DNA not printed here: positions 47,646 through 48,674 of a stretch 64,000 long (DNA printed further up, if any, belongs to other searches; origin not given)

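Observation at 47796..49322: Two-gene module pairing a Cas4-like PD-(D/E)XK nuclease with a divergent QueC-like PP-loop ATPase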

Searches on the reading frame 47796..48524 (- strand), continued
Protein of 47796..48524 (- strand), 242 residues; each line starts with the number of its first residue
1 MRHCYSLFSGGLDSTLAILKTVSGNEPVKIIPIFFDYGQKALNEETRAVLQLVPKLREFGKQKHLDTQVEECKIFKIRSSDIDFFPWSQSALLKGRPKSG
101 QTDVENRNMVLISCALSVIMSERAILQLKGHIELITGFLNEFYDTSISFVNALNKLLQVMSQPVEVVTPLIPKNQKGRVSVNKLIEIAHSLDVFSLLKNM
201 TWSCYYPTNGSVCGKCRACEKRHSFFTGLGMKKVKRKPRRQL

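Call 66: search_protein_representatives(alignment_id=A1)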
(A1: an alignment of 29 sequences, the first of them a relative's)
Query: 29 sequences, 235 profile positions. Proteins with E-value up to 0.001 (for the whole library): 7322; up to 1e-10: 1983; up to 1e-30: 25. The best 150 are listed.
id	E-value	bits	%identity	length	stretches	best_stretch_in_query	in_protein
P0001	1.1e-98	345.7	-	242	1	1-235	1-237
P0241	4.1e-84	298.0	-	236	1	1-234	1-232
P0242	8.8e-84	296.9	-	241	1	1-235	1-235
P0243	2.0e-83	295.8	-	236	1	1-234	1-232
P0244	4.1e-77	275.1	-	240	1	1-234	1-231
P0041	3.8e-76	272.0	-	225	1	2-224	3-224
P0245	4.3e-69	248.9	-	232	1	2-230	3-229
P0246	2.5e-67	243.1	-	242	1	1-234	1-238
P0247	2.6e-62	226.7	-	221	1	4-224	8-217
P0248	9.7e-62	224.8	-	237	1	1-232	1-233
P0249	7.7e-52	192.4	-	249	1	3-230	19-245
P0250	2.1e-46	174.6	-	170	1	2-160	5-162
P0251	2.0e-42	161.6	-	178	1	49-226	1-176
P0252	1.0e-37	146.2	-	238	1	5-226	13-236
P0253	1.8e-35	138.8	-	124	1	2-119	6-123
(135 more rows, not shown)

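Call 70: fold_search(model_id=the predicted structure, library=pdb)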
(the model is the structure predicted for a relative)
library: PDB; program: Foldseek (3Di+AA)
matches with E <= 10: 1772; with E <= 0.001: 25
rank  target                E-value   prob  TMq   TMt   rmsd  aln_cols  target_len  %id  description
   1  3bl5_A                1.6e-09  1.00  0.60  0.72   5.0       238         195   22  Crystal structure of QueC from Bacillus subtilis: an enzyme involved in preQ1 biosynthesis (released 2008-06-03)
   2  2pg3                  2.0e-09  1.00  0.64  0.69   5.6       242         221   21  Crystal structure of a Queuosine biosynthesis protein queC (ECA1155) from Erwinia carotovora subsp. atroseptica SCRI1043 (released 2007-04-24)
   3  3bl5_E                2.9e-09  1.00  0.60  0.71   5.3       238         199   20  Crystal structure of QueC from Bacillus subtilis: an enzyme involved in preQ1 biosynthesis (released 2008-06-03)
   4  9nto_B                1.2e-07  1.00  0.59  0.76   4.2       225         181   19  Structure of Cap9-CdnD complex containing NDG modification (released 2025-05-07)
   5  9y01_B                2.2e-04  1.00  0.52  0.32   5.9       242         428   12  QatB-QatC complex in qatABCD anti-phage defense (released 2025-10-01)
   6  7k5z_D                2.6e-04  1.00  0.45  0.30   6.4       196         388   15  Crystal Structure of Argininosuccinate synthase from Legionella pneumophila Philadelphia 1 in complex with ANPPNP and  (released 2020-09-30)
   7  9kq7_M                2.6e-04  1.00  0.44  0.48  14.2       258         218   14  The structure of the YcfA from Erwinia amylovora bound with ATP (released 2025-10-01)
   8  9kq7_G                2.6e-04  1.00  0.43  0.46  14.3       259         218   12  The structure of the YcfA from Erwinia amylovora bound with ATP (released 2025-10-01)
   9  9kqd_L                2.8e-04  1.00  0.47  0.51  10.5       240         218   12  YcfA-D19A-ATP-GTP complex (released 2025-10-01)
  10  9kq7_D                3.0e-04  1.00  0.44  0.47  14.3       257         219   13  The structure of the YcfA from Erwinia amylovora bound with ATP (released 2025-10-01)
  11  9y02_B                3.6e-04  1.00  0.56  0.34   5.2       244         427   12  QatB-QatC complex in qatABCD anti-phage defense with ATP (released 2025-10-01)
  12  9kq9_F                3.6e-04  1.00  0.50  0.54  10.9       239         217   12  The structure of the YcfA-GTP from Erwinia amylovora (released 2025-10-01)
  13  9kq7_B                4.0e-04  1.00  0.45  0.49  14.3       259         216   11  The structure of the YcfA from Erwinia amylovora bound with ATP (released 2025-10-01)
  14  9kq7_A                4.8e-04  1.00  0.41  0.44   6.7       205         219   14  The structure of the YcfA from Erwinia amylovora bound with ATP (released 2025-10-01)
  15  7k5z_B                5.1e-04  1.00  0.46  0.31   6.1       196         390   13  Crystal Structure of Argininosuccinate synthase from Legionella pneumophila Philadelphia 1 in complex with ANPPNP and  (released 2020-09-30)
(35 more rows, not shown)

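Call 77: find_encoding_contigs(protein=P0006, flank=7000, max_places=3)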
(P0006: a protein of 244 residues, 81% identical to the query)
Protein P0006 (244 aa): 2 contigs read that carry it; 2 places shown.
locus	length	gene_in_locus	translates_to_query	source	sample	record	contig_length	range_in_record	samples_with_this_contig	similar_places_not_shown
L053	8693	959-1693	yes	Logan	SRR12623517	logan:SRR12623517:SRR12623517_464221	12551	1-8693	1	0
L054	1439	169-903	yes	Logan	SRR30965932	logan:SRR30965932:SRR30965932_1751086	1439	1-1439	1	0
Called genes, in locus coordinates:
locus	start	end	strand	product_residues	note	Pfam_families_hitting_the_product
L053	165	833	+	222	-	PF12705:PDDEXK_1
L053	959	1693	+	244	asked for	PF06508:QueC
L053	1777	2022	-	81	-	-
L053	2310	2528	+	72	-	-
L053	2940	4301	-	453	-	-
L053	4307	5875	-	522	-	PF14072:DndB (faint)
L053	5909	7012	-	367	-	PF01555:N6_N4_Mtase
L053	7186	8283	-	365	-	PF04607:RelA_SpoT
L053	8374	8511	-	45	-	-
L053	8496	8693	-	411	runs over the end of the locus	PF13638:PIN_4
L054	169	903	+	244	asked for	PF06508:QueC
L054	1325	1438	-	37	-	?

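Call 87: find_related_loci(query=A1, collection=viral_contigs, flank=6000)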
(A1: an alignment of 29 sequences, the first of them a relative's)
Query A1 (242 aa) in viral_contigs; peptide patterns used: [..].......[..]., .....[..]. (x = any residue, [..] = any of these).
128 stretches matched a pattern; 60 encode a relative of the query (tblastn E <= 1e-3); 60 distinct loci.
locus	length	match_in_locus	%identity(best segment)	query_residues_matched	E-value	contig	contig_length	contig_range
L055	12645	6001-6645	41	5-222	1e-42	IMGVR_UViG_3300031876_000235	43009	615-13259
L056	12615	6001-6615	26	8-229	1e-17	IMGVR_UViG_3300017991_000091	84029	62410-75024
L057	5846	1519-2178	29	2-232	7e-16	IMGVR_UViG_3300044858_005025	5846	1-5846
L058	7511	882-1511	28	2-222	2e-15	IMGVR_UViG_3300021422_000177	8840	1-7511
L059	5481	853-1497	31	7-232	5e-15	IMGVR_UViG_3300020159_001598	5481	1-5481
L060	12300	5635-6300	27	2-234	6e-14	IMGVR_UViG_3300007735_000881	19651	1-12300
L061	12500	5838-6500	29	4-235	9e-14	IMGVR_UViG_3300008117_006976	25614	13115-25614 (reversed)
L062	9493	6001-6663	29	4-235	9e-14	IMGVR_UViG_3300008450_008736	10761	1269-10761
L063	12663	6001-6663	29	4-235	9e-14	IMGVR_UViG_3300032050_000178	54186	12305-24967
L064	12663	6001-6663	29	4-235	9e-14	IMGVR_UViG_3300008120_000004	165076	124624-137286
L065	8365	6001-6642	30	7-231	3e-13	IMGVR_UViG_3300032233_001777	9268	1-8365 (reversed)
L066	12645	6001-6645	31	7-232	3e-13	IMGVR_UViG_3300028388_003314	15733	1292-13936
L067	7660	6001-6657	27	1-230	2e-12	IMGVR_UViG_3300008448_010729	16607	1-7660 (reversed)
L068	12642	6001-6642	30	2-226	2e-12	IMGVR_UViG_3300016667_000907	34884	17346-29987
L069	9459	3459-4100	30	7-231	6e-12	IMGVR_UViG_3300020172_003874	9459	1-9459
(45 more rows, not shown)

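Call 90: search_protein_families(library=pfam, proteins=[L055:4907-6082:-, L055:6853-8262:-, L055:8450-11425:-, L055:4010-4720:+, L055:2867-3487:-, L055:11428-12192:-, L055:1339-1797:-, L055:3633-4040:+, L043:318-1013:+, L043:1813-2370:-], max_evalue=0.01)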
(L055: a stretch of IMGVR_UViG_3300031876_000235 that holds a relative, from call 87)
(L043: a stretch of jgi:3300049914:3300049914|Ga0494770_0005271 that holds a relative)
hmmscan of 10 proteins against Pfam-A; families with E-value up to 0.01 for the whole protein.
L055:4907-6082:- (391 aa): 1 family
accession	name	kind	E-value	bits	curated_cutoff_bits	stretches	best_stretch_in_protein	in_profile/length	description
PF13289.12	SIR2_2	-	4.1e-06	27.4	24.5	1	186-341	2-111/141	SIR2-like domain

L055:6853-8262:- (469 aa): 9 families
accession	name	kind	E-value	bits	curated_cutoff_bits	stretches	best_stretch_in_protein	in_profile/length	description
PF00005.33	ABC_tran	-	5.7e-12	46.8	25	2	22-65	2-45/137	ABC transporter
PF13555.12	AAA_29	-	9.5e-06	25.7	27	1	21-51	12-42/61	P-loop containing region of AAA domain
PF13191.12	AAA_16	-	0.00013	23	32.6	1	32-82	25-75/167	AAA ATPase domain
PF00583.31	Acetyltransf_1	-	0.00027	21.6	20.7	1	220-308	17-88/116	Acetyltransferase (GNAT) family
PF13476.12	AAA_23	-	0.00074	20.6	27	1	18-51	7-39/201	AAA domain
PF13401.12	AAA_22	-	0.0011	19.8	27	1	33-98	7-33/130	AAA domain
PF02463.25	SMC_N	-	0.0013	18.6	40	0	31-51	24-44/220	RecF/RecN/SMC N terminal domain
PF13508.13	Acetyltransf_7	-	0.0045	17.8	27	0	239-307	6-55/84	Acetyltransferase (GNAT) domain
PF03193.22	RsgA_GTPase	-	0.0099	16.1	30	0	32-59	107-134/174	RsgA GTPase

L055:8450-11425:- (991 aa): 1 family
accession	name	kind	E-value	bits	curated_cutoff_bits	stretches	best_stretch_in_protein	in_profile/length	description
PF24032.1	YQBQ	-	1.2e-08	35.1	27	1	419-517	199-293/294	YQBQ-like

L055:4010-4720:+ (236 aa): 0 families

L055:2867-3487:- (206 aa): 0 families

L055:11428-12192:- (254 aa): 0 families

L055:1339-1797:- (152 aa): 0 families

L055:3633-4040:+ (135 aa): 0 families

L043:318-1013:+ (231 aa): 0 families

L043:1813-2370:- (185 aa): 0 families

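Call 92: search_protein_families(library=padloc, proteins=[L005:3216-5138:+, L005:5135-5917:+, L043:318-1013:+, L043:2390-3355:-, L043:1813-2370:-, L046:6740-7711:+, L046:8026-11835:+, L021:4275-6563:-, L055:4907-6082:-, L020:1130-1735:+], max_evalue=0.001)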
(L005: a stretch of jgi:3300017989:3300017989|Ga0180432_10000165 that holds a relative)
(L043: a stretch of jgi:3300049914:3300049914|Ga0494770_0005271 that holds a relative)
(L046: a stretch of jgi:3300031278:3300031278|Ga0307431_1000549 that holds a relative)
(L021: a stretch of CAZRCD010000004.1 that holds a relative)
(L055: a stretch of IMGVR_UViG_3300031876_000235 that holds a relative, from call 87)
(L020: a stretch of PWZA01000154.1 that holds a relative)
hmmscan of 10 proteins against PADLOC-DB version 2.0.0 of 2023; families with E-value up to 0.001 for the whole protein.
L005:3216-5138:+ (640 aa): 55 families (the best 25 are shown)
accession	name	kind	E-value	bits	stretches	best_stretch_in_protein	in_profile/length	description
PDLC03218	MTase_II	-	2.7e-134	446.7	1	212-634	116-525/532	Type II methyltransferase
PDLC03030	MTase_I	-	4.2e-63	211.8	2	68-501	49-472/670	Type I methyltransferase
PDLC03018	MTase_I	-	1.8e-57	193.3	3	70-415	25-358/749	Type I methyltransferase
PDLC03318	MTase_II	-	2.6e-50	169.5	1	227-618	209-658/723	Type II methyltransferase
PDLC03034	MTase_I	-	5.3e-47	158.5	1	68-597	56-590/672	Type I methyltransferase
PDLC03021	MTase_I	-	1.4e-46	157.4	1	317-615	114-396/491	Type I methyltransferase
PDLC04134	mad2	-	4.1e-42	142.6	1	94-619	25-470/492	mads_2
PDLC03357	MTase_II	-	2.6e-40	136.4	1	320-631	77-375/620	Type II methyltransferase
PDLC03026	MTase_I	-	3.6e-36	123.3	1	223-597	8-362/487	Type I methyltransferase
PDLC03317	MTase_II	-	5.3e-33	112.3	1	225-626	167-567/831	Type II methyltransferase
PDLC03025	MTase_I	-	2.7e-25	87.1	1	322-591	117-372/569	Type I methyltransferase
PDLC03036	MTase_I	-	7.5e-23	78.8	1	363-593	214-434/635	Type I methyltransferase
PDLC03023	MTase_I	-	4.5e-18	63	2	520-613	577-688/716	Type I methyltransferase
PDLC03311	MTase_II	-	1.3e-17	61.6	1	482-590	101-208/464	Type II methyltransferase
PDLC03624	REase_MTase_IIG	-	3.5e-17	59.6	1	327-578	381-637/1271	Type IIG restriction enzyme-methyltransferase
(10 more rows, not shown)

L005:5135-5917:+ (260 aa): 51 families (the best 25 are shown)
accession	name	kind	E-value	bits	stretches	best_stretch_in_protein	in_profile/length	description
PDLC03194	Specificity_I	-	2.2e-26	90.8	1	45-210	21-187/391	Type I specificity subunit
PDLC03121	Specificity_I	-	5.1e-17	60.2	1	35-166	203-330/398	Type I specificity subunit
PDLC03097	Specificity_I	-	1.8e-16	58.4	1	40-190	10-162/409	Type I specificity subunit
PDLC03105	Specificity_I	-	5.9e-15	53.6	1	61-214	269-421/448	Type I specificity subunit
PDLC04137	mad5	-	6.3e-15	53.2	1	56-198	28-372/392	mads_5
PDLC03072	Specificity_I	-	8.7e-14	49.4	1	57-214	264-423/448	Type I specificity subunit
PDLC03069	Specificity_I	-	2.5e-13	47.9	1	36-189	3-152/387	Type I specificity subunit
PDLC03086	Specificity_I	-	3.2e-11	40.8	1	77-207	55-185/458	Type I specificity subunit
PDLC03108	Specificity_I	-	8.2e-11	39.8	1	51-192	263-403/452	Type I specificity subunit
PDLC03085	Specificity_I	-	1.3e-10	39.2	1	50-188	31-166/412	Type I specificity subunit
PDLC03590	Specificity_II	-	3.3e-10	38.2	1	37-203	36-202/227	Type II specificity subunit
PDLC03178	Specificity_I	-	2.1e-09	35.3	1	104-209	86-183/411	Type I specificity subunit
PDLC03169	Specificity_I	-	2.4e-09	35.1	1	74-189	54-168/461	Type I specificity subunit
PDLC03179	Specificity_I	-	3.2e-09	34.2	1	53-214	418-574/589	Type I specificity subunit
PDLC03089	Specificity_I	-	6.5e-09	33.4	1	84-191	58-165/446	Type I specificity subunit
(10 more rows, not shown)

L043:318-1013:+ (231 aa): 0 families

L043:2390-3355:- (321 aa): 2 families
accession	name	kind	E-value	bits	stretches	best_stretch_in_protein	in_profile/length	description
PDLC02204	MzaB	-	4.8e-98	326.8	1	10-320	7-309/500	-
PDLC03419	REase_II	-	0.00019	17.9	1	30-121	27-124/695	Type II restriction enzyme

L043:1813-2370:- (185 aa): 0 families

L046:6740-7711:+ (323 aa): 1 family
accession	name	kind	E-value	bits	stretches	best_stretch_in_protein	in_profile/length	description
PDLC03534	REase_II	-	2.4e-07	28.2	1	169-313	175-325/351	Type II restriction enzyme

L046:8026-11835:+ (1269 aa): 59 families (the best 25 are shown)
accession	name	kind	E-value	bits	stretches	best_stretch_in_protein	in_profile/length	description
PDLC02643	DrmMI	-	2.9e-107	358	2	468-834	533-935/1347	DrmMI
PDLC02638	DrmMI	-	2.7e-88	295.2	2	471-786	535-883/935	DrmMI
PDLC03613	REase_MTase_IIG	-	3.9e-67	224.8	1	14-786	12-760/1250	Type IIG restriction enzyme-methyltransferase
PDLC03618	REase_MTase_IIG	-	7.3e-53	177.3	2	478-786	536-877/1429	Type IIG restriction enzyme-methyltransferase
PDLC03622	REase_MTase_IIG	-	2.9e-51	172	4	162-442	4-299/1524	Type IIG restriction enzyme-methyltransferase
PDLC02645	DrmMI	-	2.1e-50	169.7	2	474-639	532-723/772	DrmMI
PDLC03620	REase_MTase_IIG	-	1.1e-44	150.4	1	213-785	294-865/1378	Type IIG restriction enzyme-methyltransferase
PDLC02639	DrmMI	-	9.6e-43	144.5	2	470-708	230-471/803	DrmMI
PDLC02644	DrmMI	-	1.2e-40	137.3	1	474-784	48-391/988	DrmMI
PDLC03614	REase_MTase_IIG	-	3.9e-40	135.4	1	279-631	305-683/1584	Type IIG restriction enzyme-methyltransferase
PDLC03611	REase_MTase_IIG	-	1.9e-35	119.7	1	228-638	223-663/1532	Type IIG restriction enzyme-methyltransferase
PDLC03609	REase_MTase_IIG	-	9.9e-30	101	2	527-627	432-532/1066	Type IIG restriction enzyme-methyltransferase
PDLC03612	REase_MTase_IIG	-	8.5e-28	95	2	571-891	582-929/1247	Type IIG restriction enzyme-methyltransferase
PDLC03629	REase_MTase_IIG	-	1.5e-27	93.8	1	340-631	243-538/1182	Type IIG restriction enzyme-methyltransferase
PDLC03604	REase_MTase_IIG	-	7.5e-26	88.4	1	468-628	334-503/1011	Type IIG restriction enzyme-methyltransferase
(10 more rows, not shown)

L021:4275-6563:- (762 aa): 3 families
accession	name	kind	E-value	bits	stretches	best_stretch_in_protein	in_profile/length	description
PDLC03419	REase_II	-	1.9e-14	51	1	8-211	8-196/695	Type II restriction enzyme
PDLC03485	REase_II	-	0.00016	18.3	0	26-90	27-83/611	Type II restriction enzyme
PDLC02204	MzaB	-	0.00021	17.9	1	26-76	26-73/500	-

L055:4907-6082:- (391 aa): 11 families
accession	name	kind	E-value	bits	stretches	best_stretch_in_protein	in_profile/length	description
PDLC02408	Aga_SIR2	-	2e-13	48.2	1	170-246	134-205/343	Class II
PDLC04093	SIR2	-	2.7e-10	37.8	1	55-261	23-231/395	-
PDLC02414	Aga_SIR2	-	9.5e-10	36.3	1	170-247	104-177/313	-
PDLC04081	SIR2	-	4.8e-09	33.9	1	52-245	14-209/345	-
PDLC04084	SIR2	-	7e-08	30.1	1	54-202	40-197/414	-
PDLC04087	SIR2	-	9.5e-08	29.3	1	54-354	16-291/343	-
PDLC04092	SIR2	-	2.7e-07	28.2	1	138-357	68-268/318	-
PDLC04096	SIR2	-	2.5e-05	21.9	1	181-354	19-179/230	-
PDLC04094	SIR2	-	9.1e-05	19.8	1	56-252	23-218/399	-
PDLC04078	SIR2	-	0.00017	19.4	0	230-356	11-122/171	-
PDLC04088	SIR2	-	0.00076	16.7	0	167-254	152-244/390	-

L020:1130-1735:+ (201 aa): 0 families
